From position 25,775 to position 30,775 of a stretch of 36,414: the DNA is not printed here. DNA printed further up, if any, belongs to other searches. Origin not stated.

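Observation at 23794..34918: Self-contained ECF sigma regulon: the same GCAAC-N16-CGTC promoter precedes the sigma operon and both T9SS adhesin units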

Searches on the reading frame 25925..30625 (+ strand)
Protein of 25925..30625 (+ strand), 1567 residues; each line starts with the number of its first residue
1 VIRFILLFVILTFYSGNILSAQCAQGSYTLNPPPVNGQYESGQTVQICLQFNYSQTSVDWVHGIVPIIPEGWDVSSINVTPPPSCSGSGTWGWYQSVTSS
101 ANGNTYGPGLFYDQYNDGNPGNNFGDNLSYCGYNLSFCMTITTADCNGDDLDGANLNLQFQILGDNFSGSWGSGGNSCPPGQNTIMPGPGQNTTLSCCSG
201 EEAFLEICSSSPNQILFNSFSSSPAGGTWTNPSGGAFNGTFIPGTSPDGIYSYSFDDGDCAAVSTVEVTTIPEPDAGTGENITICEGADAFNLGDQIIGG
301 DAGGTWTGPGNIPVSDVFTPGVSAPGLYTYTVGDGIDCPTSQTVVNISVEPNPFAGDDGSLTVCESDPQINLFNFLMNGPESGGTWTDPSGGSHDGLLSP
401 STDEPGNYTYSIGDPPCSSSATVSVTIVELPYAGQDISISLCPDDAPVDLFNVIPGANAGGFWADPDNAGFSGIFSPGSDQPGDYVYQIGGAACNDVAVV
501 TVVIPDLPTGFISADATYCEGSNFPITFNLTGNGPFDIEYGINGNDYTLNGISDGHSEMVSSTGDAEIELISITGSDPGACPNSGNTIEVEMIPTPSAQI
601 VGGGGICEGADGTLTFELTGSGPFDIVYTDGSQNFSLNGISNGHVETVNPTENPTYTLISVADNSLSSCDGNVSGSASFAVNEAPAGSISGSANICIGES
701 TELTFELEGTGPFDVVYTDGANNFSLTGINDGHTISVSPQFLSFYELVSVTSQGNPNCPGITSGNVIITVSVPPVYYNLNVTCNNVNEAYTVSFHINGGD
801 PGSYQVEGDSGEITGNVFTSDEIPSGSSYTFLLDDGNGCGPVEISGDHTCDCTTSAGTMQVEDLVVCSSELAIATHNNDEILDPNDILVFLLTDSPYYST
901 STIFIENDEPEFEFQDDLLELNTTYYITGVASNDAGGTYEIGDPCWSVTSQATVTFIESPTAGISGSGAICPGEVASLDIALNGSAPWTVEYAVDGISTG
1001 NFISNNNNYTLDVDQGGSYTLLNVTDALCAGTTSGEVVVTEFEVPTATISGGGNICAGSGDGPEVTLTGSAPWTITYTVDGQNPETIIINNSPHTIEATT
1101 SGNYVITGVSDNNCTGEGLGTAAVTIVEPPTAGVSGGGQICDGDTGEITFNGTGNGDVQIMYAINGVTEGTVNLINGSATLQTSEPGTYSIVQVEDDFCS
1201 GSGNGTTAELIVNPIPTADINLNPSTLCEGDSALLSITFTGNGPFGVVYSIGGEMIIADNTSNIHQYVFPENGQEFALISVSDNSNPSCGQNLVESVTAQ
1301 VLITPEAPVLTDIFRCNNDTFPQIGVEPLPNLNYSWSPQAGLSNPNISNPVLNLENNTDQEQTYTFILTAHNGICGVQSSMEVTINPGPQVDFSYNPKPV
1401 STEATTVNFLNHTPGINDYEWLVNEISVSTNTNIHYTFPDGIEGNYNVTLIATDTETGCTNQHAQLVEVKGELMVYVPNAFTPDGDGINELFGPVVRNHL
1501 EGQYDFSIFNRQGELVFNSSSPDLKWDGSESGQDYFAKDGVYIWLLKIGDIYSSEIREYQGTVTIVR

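Call 6: search_protein_families(library=pfam, proteins=[window:25925-30625:+], max_evalue=0.01)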
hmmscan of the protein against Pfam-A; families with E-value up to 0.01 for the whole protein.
window:25925-30625:+ (1567 aa): 5 families
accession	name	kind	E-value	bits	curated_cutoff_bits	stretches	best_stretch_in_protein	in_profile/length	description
PF24312.1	Ig-like_POM152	-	1.2e-45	154.3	27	3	970-1033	17-83/89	Nucleoporin POM152, Ig-like domain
PF24527.1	Ig-like_Pom152_9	-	3.4e-28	98.2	27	1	1060-1113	15-67/80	Nucleoporin pom152-like, ninth immunoglobulin-like domain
PF23664.1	Ig_Pom152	-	3.7e-14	53.4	27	0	1056-1112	18-85/106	Nucleoporin pom152-like, immunoglobulin-like domain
PF13585.12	CHU_C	-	1.8e-12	47.6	27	1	1477-1564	3-85/86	CHU_C Type IX secretion signal domain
PF18911.6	PKD_4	-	0.00072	20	27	0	1413-1464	30-80/85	PKD domain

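Call 7: search_protein_families(library=ncbifam, proteins=[window:25925-30625:+], max_evalue=0.01)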
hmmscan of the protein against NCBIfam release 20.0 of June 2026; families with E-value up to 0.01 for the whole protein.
window:25925-30625:+ (1567 aa): 1 family
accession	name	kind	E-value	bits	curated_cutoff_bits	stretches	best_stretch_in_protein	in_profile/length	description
TIGR04131.1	Bac_Flav_CTERM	domain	2.4e-07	30.8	35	1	1477-1548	3-71/85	T9SS type B sorting domain-containing protein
